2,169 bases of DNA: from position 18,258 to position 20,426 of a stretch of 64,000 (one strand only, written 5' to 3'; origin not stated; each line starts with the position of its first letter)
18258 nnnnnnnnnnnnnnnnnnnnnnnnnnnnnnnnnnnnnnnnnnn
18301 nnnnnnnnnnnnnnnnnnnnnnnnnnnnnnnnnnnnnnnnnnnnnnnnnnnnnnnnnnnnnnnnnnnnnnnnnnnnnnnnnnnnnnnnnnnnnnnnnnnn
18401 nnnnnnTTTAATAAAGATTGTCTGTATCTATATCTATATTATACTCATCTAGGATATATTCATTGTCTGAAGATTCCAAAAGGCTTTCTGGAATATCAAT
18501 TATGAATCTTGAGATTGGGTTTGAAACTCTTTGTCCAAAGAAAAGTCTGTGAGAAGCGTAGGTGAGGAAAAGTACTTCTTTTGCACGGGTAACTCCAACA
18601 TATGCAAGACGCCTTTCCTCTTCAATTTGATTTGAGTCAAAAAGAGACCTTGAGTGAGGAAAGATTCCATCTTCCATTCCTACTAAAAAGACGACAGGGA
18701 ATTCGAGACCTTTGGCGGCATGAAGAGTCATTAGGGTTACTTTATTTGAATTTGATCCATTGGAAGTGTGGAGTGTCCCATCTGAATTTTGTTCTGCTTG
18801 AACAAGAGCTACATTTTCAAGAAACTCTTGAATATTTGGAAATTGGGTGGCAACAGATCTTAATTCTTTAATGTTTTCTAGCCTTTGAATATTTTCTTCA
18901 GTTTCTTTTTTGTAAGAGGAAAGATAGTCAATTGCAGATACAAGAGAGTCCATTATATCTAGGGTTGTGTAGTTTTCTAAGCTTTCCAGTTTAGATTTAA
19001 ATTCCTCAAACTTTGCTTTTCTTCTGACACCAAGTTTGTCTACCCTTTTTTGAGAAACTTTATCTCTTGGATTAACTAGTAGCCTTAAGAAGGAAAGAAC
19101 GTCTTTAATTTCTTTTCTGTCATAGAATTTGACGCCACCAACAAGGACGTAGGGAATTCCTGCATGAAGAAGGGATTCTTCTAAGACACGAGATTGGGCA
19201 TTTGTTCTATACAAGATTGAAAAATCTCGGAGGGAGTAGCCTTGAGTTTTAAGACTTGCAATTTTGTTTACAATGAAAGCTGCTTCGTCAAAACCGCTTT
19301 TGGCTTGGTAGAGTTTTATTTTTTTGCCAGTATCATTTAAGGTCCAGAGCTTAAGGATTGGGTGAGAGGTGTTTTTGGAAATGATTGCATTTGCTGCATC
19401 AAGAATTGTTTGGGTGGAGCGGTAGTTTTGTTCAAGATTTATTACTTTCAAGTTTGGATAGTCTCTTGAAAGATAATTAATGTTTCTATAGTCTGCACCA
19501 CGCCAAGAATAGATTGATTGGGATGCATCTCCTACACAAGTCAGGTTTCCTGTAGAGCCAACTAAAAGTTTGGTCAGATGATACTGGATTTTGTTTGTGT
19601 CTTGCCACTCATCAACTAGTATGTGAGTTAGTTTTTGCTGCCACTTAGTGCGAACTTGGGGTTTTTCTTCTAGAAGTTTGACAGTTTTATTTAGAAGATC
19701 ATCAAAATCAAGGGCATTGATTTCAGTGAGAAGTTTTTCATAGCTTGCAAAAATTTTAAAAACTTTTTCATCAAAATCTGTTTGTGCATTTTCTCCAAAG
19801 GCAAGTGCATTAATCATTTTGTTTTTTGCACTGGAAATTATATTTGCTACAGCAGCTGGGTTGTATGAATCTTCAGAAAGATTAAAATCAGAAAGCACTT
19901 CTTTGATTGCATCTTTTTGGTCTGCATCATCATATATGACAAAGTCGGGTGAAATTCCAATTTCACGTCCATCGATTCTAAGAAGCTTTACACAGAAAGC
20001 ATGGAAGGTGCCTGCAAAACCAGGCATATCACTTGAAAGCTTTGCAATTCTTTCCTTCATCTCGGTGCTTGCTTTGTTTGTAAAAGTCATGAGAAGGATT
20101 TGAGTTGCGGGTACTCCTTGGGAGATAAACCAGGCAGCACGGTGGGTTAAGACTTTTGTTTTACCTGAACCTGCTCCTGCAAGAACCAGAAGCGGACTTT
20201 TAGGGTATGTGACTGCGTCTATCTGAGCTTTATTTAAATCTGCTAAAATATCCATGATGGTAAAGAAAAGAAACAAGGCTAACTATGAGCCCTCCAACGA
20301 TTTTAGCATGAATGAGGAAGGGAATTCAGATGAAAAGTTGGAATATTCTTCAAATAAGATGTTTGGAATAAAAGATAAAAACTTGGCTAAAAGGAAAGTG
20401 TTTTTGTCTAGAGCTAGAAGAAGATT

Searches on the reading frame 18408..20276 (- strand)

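Call 8: search_protein_families(library=pfam, proteins=[window:18408-20276:-], max_evalue=0.001)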
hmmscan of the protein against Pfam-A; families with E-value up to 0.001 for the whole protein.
window:18408-20276:- (622 aa): 6 families
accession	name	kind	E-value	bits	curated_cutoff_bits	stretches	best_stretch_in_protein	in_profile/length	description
PF00580.27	UvrD-helicase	-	8.2e-81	272.1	23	1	14-274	1-271/271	UvrD/REP helicase N-terminal domain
PF13361.12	UvrD_C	-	7.1e-70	236.6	25.6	2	279-413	1-135/350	UvrD-like helicase C-terminal domain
PF13245.12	AAA_19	-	1.6e-23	83.8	25.1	1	19-257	2-132/134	AAA domain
PF13538.12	UvrD_C_2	-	2.5e-09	37.3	27.4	1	513-571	2-51/52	UvrD-like helicase C-terminal domain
PF13604.12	AAA_30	-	1.5e-05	25.3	27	0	14-78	2-67/191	AAA domain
PF01443.25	Viral_helicase1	-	0.00024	21.4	21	0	425-569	110-224/228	Viral superfamily 1 RNA helicase core domain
